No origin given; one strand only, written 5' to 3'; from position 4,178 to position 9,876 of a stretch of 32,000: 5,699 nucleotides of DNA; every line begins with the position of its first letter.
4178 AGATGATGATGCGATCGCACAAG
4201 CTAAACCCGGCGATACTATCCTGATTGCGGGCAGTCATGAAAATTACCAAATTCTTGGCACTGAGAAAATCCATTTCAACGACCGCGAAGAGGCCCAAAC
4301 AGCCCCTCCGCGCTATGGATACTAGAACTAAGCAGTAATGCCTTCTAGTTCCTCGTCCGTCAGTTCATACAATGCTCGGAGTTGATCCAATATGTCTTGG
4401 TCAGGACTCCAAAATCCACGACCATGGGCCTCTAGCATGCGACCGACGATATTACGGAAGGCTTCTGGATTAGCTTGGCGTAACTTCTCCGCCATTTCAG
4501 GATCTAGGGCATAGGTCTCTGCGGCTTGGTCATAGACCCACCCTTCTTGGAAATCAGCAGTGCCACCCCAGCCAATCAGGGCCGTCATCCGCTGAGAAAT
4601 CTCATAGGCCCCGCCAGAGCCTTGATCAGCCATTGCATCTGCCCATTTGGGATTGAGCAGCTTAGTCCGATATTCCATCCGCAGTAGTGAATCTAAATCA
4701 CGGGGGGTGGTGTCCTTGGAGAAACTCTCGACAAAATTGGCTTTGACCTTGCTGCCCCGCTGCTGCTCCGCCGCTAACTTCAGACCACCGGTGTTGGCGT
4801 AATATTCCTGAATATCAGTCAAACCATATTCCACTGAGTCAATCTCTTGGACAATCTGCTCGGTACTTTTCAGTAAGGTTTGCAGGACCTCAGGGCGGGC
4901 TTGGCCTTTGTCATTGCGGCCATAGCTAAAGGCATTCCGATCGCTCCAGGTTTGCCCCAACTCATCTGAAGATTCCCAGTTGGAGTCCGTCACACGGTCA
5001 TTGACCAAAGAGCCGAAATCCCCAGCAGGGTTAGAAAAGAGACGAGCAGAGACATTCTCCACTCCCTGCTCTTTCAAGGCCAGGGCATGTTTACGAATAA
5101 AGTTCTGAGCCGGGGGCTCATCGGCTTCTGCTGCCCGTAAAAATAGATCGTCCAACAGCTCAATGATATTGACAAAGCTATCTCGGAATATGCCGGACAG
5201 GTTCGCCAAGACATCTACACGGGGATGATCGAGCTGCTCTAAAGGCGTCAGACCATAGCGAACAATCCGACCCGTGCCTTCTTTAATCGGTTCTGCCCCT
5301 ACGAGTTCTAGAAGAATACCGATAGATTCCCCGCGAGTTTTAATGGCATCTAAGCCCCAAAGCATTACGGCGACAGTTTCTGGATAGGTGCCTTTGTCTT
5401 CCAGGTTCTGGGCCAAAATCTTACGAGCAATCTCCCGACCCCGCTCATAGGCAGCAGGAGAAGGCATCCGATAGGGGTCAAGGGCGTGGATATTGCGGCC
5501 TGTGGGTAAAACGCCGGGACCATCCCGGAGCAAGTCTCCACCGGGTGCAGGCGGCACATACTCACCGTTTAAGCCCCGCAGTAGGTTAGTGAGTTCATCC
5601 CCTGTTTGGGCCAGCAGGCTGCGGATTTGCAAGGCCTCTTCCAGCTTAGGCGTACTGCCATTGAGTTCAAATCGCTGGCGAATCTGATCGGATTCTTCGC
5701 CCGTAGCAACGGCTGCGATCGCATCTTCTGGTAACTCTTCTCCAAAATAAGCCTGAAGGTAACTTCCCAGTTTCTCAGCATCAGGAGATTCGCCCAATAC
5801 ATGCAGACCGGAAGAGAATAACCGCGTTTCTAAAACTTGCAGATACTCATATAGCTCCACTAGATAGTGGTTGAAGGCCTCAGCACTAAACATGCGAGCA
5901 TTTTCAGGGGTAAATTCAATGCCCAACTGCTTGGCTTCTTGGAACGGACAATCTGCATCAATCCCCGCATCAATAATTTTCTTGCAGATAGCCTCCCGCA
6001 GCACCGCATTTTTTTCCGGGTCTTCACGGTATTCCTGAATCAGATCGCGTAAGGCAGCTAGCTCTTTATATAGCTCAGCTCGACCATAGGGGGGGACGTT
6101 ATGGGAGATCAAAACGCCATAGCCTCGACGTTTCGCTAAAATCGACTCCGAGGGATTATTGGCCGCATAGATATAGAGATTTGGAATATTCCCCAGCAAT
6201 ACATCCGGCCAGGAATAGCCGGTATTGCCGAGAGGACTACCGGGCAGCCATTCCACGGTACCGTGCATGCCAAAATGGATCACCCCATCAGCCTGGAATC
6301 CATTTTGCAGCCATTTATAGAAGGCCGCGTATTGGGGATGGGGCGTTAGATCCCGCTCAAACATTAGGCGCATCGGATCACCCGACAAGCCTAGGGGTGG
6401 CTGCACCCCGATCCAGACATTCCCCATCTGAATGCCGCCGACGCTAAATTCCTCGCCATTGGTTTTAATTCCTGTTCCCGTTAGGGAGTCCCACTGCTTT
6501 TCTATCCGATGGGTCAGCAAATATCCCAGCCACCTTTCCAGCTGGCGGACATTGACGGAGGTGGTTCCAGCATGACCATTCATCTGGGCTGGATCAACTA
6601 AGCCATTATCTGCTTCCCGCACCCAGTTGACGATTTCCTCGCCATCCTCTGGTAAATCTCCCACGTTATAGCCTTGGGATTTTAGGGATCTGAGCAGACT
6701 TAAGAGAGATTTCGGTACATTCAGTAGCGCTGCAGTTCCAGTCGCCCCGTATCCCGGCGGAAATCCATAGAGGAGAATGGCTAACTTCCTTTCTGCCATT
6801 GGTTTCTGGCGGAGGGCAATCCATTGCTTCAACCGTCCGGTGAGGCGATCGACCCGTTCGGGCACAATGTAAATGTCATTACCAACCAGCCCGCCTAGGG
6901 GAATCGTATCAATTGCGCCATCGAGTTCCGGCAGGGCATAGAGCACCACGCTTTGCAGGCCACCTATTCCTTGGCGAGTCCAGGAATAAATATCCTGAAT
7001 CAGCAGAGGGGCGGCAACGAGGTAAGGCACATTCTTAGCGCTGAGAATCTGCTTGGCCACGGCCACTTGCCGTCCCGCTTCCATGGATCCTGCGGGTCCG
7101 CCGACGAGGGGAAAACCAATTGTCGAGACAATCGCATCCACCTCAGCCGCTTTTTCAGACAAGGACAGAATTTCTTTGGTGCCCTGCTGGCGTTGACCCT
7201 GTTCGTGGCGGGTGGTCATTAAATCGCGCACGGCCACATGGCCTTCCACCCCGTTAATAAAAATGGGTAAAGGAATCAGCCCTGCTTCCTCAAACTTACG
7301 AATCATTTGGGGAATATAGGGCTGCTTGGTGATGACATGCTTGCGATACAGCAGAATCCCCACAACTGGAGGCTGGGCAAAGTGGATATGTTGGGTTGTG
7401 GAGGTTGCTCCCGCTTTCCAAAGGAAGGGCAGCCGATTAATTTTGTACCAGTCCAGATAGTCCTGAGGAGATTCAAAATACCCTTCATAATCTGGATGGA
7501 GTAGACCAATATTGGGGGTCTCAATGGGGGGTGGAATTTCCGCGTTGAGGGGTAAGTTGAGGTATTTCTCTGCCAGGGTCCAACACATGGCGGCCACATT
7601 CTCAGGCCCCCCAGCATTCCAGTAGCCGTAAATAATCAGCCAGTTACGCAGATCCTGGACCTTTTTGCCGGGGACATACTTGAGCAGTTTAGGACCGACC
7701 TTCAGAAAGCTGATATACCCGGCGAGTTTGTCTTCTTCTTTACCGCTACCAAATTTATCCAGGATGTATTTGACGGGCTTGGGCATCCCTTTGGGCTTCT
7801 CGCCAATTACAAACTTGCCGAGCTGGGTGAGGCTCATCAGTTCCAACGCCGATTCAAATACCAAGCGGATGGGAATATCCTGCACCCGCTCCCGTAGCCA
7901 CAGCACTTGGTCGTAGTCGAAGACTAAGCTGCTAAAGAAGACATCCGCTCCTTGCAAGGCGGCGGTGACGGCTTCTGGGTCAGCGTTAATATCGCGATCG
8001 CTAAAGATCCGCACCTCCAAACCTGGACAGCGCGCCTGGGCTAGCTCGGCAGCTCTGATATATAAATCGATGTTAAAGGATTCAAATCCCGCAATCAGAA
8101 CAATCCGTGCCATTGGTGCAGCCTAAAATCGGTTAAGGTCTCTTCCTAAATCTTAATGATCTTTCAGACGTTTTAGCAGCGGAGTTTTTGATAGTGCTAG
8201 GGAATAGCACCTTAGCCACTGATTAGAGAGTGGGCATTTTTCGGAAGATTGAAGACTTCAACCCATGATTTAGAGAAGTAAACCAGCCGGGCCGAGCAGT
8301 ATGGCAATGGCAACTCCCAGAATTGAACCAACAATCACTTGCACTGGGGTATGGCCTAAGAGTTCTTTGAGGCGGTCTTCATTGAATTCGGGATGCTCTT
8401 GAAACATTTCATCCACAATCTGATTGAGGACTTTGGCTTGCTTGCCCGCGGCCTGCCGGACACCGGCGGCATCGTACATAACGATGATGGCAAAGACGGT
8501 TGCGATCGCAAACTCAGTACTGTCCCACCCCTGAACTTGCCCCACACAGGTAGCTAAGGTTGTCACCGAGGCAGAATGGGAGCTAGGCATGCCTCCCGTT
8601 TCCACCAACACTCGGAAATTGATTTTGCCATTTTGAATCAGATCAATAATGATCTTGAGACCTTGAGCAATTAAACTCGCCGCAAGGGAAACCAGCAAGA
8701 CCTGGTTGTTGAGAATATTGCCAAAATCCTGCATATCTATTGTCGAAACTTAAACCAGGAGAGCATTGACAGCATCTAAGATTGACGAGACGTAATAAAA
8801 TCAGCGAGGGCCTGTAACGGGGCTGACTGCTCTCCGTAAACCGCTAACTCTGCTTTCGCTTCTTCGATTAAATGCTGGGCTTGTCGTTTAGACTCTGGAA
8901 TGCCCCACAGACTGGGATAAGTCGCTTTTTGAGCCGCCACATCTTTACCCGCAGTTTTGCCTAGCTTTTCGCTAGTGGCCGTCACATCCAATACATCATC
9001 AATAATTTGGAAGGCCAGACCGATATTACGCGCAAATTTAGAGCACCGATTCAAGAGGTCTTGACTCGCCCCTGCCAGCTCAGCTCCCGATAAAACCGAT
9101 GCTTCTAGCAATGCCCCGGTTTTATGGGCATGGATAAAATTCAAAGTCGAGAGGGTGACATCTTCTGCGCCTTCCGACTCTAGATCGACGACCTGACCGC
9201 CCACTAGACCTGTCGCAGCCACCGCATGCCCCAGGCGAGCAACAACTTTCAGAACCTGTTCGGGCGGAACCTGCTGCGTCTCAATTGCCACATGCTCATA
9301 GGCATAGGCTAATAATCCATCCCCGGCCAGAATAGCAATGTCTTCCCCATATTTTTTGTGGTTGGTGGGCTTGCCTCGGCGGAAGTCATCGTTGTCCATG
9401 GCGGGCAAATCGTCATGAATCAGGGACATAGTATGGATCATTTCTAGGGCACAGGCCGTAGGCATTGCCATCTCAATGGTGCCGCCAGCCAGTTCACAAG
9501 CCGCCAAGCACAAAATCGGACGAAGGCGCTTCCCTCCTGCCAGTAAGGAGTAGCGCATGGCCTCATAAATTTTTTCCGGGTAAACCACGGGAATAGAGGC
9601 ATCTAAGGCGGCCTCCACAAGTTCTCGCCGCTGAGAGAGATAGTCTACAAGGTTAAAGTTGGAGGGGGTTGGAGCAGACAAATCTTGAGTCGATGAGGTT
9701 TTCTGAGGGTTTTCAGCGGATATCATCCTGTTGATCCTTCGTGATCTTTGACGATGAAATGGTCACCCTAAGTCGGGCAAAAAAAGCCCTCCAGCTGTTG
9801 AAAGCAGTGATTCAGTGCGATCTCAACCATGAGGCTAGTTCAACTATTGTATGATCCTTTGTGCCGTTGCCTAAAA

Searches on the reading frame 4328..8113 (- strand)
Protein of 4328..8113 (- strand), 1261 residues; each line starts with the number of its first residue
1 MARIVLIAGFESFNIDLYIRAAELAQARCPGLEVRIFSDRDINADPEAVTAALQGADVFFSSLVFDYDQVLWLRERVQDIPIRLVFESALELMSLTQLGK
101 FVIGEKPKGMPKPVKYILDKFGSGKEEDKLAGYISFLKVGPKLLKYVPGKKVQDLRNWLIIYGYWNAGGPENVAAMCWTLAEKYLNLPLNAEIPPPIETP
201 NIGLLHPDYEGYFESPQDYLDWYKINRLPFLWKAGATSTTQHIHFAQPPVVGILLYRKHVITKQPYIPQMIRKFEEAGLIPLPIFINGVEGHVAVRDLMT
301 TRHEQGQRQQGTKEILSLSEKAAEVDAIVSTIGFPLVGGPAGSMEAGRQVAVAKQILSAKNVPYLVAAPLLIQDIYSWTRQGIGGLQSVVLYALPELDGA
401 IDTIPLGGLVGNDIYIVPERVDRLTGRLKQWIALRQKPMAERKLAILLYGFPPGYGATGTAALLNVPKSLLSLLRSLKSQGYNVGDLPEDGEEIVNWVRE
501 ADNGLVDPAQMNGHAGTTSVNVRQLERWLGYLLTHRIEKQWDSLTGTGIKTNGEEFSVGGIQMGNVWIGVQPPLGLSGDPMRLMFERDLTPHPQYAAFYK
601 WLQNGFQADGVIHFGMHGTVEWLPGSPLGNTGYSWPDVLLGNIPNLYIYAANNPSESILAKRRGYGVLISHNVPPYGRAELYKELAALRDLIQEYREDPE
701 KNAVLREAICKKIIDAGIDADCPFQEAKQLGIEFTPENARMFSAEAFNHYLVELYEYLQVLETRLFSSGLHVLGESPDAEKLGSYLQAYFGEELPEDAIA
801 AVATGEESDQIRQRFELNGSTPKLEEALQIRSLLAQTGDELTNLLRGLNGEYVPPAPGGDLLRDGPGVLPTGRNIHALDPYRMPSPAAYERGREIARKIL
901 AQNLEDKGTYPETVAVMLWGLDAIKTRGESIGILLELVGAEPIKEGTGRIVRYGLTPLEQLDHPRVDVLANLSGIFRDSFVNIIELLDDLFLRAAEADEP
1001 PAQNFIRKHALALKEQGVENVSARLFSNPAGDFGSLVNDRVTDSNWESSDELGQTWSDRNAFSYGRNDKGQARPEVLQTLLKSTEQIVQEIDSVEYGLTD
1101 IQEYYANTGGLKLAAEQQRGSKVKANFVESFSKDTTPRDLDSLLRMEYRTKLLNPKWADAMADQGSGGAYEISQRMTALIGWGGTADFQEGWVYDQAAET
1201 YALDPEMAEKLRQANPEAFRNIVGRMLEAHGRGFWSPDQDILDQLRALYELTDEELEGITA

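Call 69: search_protein_families(library=pfam, proteins=[window:4328-8113:-], max_evalue=0.001)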
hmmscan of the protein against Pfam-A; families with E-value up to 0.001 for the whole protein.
window:4328-8113:- (1261 aa): 2 families
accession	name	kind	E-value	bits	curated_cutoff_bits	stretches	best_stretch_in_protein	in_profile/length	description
PF02514.21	CobN-Mg_chel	-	0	1085.4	24.5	1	163-1240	2-1088/1090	CobN/Magnesium Chelatase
PF11965.13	DUF3479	-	5.2e-47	160.4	27.4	1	3-159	1-159/159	Domain of unknown function (DUF3479)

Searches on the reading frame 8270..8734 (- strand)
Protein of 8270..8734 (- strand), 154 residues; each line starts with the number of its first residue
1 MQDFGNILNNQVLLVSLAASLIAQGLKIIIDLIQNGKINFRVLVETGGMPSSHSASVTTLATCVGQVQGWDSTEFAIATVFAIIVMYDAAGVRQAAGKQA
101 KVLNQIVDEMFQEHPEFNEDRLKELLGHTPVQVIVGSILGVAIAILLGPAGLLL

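Call 69: search_protein_families(library=pfam, proteins=[window:8270-8734:-], max_evalue=0.001)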
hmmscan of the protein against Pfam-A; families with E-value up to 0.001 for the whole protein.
window:8270-8734:- (154 aa): 2 families
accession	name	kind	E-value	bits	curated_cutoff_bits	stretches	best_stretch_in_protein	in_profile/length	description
PF02681.20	DUF212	-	2.3e-53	180.2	26.5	1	9-143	2-126/126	Divergent PAP2 family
PF01569.27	PAP2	-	3.8e-05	23.9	27.2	0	34-87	33-94/130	PAP2 superfamily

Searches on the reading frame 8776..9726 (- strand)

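Call 69: search_protein_families(library=pfam, proteins=[window:8776-9726:-], max_evalue=0.001)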
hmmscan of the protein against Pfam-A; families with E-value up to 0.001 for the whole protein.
window:8776-9726:- (316 aa): 1 family
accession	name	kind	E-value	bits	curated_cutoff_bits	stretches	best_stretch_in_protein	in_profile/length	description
PF00348.22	polyprenyl_synt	-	4.8e-60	203.3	27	1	51-288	2-235/251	Polyprenyl synthetase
